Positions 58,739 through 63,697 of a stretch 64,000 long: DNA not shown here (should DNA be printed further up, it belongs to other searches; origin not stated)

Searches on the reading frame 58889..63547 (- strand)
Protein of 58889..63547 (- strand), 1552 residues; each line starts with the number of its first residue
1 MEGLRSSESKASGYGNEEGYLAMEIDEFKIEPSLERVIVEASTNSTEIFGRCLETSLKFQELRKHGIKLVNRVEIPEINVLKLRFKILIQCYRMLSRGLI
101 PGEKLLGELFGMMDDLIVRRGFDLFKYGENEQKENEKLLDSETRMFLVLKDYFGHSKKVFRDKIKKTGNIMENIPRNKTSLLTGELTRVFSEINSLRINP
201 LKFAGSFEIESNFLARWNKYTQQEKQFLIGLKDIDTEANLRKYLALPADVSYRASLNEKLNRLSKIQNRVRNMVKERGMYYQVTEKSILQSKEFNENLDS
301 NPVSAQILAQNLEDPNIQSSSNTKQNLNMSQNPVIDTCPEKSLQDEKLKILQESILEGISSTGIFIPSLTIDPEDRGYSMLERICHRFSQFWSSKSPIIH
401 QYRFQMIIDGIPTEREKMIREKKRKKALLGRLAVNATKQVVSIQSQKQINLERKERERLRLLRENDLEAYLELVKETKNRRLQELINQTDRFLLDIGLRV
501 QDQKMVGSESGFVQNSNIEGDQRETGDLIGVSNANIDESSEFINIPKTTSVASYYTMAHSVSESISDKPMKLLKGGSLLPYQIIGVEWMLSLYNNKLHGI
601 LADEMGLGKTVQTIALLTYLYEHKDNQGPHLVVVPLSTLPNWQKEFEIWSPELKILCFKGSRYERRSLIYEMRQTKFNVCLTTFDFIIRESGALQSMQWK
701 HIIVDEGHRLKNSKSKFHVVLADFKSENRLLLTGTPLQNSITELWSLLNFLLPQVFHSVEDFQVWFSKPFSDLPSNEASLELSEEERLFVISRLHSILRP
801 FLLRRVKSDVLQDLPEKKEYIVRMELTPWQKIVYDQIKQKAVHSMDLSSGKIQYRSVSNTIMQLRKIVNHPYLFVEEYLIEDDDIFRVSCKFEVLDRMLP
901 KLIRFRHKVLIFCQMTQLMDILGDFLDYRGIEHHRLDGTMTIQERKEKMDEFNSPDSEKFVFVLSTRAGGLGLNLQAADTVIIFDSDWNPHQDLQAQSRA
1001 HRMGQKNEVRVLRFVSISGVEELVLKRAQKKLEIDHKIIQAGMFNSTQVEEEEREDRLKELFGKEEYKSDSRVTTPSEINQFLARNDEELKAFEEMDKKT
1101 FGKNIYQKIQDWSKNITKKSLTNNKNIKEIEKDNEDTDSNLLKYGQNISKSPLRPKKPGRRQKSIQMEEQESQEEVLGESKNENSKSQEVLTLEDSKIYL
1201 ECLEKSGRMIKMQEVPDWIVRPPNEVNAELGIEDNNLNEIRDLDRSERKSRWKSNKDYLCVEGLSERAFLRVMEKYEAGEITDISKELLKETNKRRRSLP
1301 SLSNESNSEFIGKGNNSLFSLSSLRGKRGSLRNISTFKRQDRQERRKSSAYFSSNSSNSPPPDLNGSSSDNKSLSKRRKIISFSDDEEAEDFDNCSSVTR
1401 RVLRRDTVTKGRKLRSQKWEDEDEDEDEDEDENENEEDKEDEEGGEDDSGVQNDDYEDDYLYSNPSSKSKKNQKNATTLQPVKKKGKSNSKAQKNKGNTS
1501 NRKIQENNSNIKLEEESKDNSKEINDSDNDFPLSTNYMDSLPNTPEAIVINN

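Call 12: search_protein_families(library=pfam, proteins=[window:58889-63547:-], max_evalue=0.01)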
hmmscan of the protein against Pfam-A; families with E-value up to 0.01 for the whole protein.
window:58889-63547:- (1552 aa): 5 families
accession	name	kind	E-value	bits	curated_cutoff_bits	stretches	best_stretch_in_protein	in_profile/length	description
PF00176.29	SNF2-rel_dom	-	1.1e-90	304.2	24.9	1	581-873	1-290/290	SNF2-related domain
PF00271.37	Helicase_C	-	3.5e-26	92.1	23.5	1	891-1004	2-110/110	Helicase conserved C-terminal domain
PF11496.14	HDA2-3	-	1.6e-11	44.4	27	1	818-1040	4-247/278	Class II histone deacetylase complex subunits 2 and 3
PF04851.21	ResIII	-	4.9e-11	43.2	22.5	1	578-736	4-162/164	Type III restriction enzyme, res subunit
PF00270.35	DEAD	-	3.1e-06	27.4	26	1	600-737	18-161/167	DEAD/DEAH box helicase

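Call 30: find_homologous_proteins(query=window:58889-63547:-)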
Query window:58889-63547:- (1552 aa): 151 proteins with E <= 0.001 among 8000 candidates; the best 120 are listed.
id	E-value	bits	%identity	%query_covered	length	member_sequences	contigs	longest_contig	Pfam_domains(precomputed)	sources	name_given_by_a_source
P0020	0.0e+0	3316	97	100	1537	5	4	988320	PF00270.36,PF00176.30,PF11496.15,PF00271.38,PF04851.22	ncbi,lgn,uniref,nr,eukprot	ncbi:unnamed protein product [Cryptosporidium hominis]|uniref:SNF2-related Helicase n=1 Tax=Cryptosp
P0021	0.0e+0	3049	90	100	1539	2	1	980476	PF00270.36,PF00176.30,PF11496.15,PF00271.38,PF04851.22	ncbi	ncbi:SWI/SNF related transcriptional regulator ATpase [Cryptosporidium meleagridis]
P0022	0.0e+0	2781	82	100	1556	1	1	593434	PF00270.36,PF00176.30,PF11496.15,PF00271.38,PF04851.22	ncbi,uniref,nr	ncbi:SWI SNF related transcriptional regulator ATpase [Cryptosporidium sp. chipmunk genotype I]|unir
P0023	0.0e+0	2351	72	100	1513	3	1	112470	PF00270.36,PF00176.30,PF11496.15,PF00271.38,PF04851.22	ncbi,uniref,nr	ncbi:SWI/SNF related putative transcriptional regulator ATPase [Cryptosporidium canis]|uniref:SWI/SN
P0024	0.0e+0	1935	60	99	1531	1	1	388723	PF00270.36,PF00176.30,PF11496.15,PF00271.38,PF04851.22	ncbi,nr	ncbi:putative SWI2/SNF2 Brahma-like [Cryptosporidium felis]|nr:putative SWI2/SNF2 Brahma-like [Crypt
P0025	0.0e+0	1739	64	82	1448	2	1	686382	PF00270.36,PF00176.30,PF00271.38,PF04851.22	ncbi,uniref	ncbi:SWI SNF related transcriptional regulator ATpase [Cryptosporidium xiaoi]|uniref:SWI SNF related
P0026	0.0e+0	1736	63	83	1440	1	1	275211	PF00270.36,PF00176.30,PF00271.38,PF04851.22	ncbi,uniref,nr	ncbi:hypothetical protein FG386_001510 [Cryptosporidium ryanae]|uniref:uncharacterized protein n=1 T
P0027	9.6e-166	572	43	44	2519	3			PF00176.30,PF07529.19,PF00271.38,PF04851.22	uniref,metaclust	uniref:Mediator of RNA polymerase II transcription subunit 25 n=1 Tax=Caenorhabditis tropicalis TaxI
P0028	3.3e-124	434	40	38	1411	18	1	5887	PF00270.36,PF00176.30,PF11496.15,PF09111.17,PF00271.38,PF04851.22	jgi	-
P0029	2.5e-113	398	41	33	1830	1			PF06461.18,PF23011.3,PF11496.15,PF08073.19,PF00271.38,PF04851.22,PF00628.36,PF06465.19,PF00176.30,PF08074.18,PF00385.31,PF23588.3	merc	-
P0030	1.2e-111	392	42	32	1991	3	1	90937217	PF06461.18,PF23011.3,PF11496.15,PF23004.3,PF08073.19,PF00271.38,PF04851.22,PF00628.36,PF06465.19,PF00176.30,PF08074.18,PF00385.31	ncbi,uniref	ncbi:chromodomain-helicase-DNA-binding protein Mi-2 homolog isoform X2 [Planococcus citri]|uniref:ch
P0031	1.7e-111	392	41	32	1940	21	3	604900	PF06461.18,PF23011.3,PF11496.15,PF23004.3,PF08073.19,PF13401.13,PF00271.38,PF04851.22,PF00628.36,PF06465.19,PF00176.30,PF08074.18,PF00385.31,PF23588.3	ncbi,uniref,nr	ncbi:unnamed protein product [Rotaria socialis]|uniref:Uncharacterized protein n=1 Tax=Rotaria socia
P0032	4.0e-90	321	39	30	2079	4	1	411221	PF13771.13,PF00176.30,PF13831.13,PF11496.15,PF00271.38,PF00385.31,PF04851.22,PF00628.36,PF13832.13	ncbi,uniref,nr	ncbi:PHD-zinc-finger like domain [Phytophthora infestans]|uniref:PHD-zinc-finger like domain n=1 Tax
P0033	2.8e-89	318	39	30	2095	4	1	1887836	PF13771.13,PF00176.30,PF13831.13,PF11496.15,PF08880.17,PF00271.38,PF00385.31,PF04851.22,PF00628.36,PF13832.13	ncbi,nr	ncbi:hypothetical protein DVH05_022306 [Phytophthora capsici]|nr:hypothetical protein DVH05_022306 [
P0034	7.0e-88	314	39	20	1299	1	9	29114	PF00270.36,PF00176.30,PF11496.15,PF00271.38,PF00385.31,PF04851.22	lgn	-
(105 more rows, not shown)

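Call 31: find_encoding_contigs(protein=P0022, flank=10000, max_places=1)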
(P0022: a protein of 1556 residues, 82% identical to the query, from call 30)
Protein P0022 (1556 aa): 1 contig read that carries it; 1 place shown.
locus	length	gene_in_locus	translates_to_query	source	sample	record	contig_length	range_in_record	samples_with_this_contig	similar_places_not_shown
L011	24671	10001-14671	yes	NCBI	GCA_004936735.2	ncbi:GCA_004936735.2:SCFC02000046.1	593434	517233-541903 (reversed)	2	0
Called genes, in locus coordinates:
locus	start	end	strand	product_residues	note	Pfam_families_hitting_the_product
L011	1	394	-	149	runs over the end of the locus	PF04628:Sedlin_N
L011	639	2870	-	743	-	-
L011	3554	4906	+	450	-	-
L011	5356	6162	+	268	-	PF14497:GST_C_3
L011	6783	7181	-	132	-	-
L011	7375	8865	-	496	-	-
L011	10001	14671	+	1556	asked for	PF00176:SNF2-rel_dom, PF00270:DEAD (faint), PF04851:ResIII, PF11496:HDA2-3, PF00271:Helicase_C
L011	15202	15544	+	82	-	-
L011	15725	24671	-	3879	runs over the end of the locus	-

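Call 32: find_encoding_contigs(protein=P0023, flank=10000, max_places=1)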
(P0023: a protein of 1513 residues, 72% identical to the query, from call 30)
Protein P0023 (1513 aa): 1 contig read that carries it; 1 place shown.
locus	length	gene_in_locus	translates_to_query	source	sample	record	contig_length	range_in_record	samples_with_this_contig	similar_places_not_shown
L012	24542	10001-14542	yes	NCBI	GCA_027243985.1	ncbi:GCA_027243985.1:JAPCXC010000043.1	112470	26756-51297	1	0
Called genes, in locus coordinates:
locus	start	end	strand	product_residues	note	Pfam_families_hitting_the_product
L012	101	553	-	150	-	PF04628:Sedlin_N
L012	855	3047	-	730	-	-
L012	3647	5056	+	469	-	-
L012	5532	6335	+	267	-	PF14497:GST_C_3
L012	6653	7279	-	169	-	-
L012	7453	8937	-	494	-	-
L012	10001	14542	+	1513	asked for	PF00176:SNF2-rel_dom, PF00270:DEAD (weak), PF04851:ResIII, PF11496:HDA2-3, PF00271:Helicase_C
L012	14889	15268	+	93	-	-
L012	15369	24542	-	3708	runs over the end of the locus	-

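Call 33: find_encoding_contigs(protein=P0024, flank=10000, max_places=1)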
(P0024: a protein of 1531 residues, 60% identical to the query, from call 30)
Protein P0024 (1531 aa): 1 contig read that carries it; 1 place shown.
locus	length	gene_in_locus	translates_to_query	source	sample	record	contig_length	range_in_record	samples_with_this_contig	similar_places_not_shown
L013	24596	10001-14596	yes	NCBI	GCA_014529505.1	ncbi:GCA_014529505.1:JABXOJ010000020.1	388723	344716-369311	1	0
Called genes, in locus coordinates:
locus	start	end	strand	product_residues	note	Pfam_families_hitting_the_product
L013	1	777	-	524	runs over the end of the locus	PF04628:Sedlin_N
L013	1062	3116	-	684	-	-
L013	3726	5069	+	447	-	-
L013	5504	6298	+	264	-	PF14497:GST_C_3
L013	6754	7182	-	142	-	-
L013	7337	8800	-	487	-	-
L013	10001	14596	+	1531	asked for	PF00176:SNF2-rel_dom, PF04851:ResIII, PF00270:DEAD (faint), PF11496:HDA2-3, PF00271:Helicase_C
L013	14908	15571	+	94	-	-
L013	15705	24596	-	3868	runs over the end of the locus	-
